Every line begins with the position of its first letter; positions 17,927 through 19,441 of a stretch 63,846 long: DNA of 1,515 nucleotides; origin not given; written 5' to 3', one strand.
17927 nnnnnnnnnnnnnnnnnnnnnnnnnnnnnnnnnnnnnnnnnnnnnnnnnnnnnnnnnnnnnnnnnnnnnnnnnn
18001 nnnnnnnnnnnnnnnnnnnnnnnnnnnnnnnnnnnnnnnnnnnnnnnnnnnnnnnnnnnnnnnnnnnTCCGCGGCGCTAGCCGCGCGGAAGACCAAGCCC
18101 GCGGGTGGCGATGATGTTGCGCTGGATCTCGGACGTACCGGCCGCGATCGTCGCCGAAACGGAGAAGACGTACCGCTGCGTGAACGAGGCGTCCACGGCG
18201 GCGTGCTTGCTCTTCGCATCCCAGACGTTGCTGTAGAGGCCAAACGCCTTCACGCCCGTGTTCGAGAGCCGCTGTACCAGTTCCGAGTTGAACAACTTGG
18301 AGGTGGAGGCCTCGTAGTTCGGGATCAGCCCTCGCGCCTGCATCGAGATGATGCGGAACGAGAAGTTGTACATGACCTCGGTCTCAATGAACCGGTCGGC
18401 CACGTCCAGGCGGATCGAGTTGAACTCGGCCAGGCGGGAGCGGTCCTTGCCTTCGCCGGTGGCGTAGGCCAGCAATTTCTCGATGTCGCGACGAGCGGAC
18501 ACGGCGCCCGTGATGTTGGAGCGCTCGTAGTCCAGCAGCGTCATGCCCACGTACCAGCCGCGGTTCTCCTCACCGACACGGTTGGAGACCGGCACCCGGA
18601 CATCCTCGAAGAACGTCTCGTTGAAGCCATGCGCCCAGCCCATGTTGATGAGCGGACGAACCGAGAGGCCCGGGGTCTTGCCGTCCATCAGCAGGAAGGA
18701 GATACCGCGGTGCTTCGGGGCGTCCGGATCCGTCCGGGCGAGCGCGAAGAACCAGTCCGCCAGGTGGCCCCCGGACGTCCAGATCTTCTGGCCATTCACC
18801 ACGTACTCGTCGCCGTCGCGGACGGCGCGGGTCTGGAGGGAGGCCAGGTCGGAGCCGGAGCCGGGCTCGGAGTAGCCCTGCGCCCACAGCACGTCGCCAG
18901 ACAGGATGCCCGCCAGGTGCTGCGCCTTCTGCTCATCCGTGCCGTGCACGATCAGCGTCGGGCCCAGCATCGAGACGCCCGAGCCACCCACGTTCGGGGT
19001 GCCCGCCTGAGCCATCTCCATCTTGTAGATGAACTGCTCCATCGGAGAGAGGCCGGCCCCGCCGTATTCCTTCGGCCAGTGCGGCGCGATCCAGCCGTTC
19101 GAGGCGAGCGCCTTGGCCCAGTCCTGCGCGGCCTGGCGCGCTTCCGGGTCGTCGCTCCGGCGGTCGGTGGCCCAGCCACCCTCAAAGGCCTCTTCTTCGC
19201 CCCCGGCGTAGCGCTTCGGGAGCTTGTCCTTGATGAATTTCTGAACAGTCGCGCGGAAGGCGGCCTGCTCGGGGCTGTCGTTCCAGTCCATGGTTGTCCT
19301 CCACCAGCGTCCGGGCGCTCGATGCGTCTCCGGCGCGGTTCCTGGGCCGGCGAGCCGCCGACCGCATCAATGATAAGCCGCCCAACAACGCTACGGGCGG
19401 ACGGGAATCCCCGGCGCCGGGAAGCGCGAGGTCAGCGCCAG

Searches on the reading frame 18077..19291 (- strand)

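Call 45: search_protein_families(library=pfam, proteins=[window:18077-19291:-], max_evalue=0.001)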
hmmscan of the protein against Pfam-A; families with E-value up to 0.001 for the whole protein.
window:18077-19291:- (404 aa): 3 families
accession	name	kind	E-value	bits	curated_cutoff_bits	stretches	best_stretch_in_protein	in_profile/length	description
PF02770.24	Acyl-CoA_dh_M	-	1.4e-21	76.9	33.3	1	137-231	1-97/97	Acyl-CoA dehydrogenase, middle domain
PF00441.29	Acyl-CoA_dh_1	-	5.1e-20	72.6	22.4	1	243-398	1-149/150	Acyl-CoA dehydrogenase, C-terminal domain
PF02771.21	Acyl-CoA_dh_N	-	3.7e-17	63.2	22.9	1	6-133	1-113/113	Acyl-CoA dehydrogenase, N-terminal domain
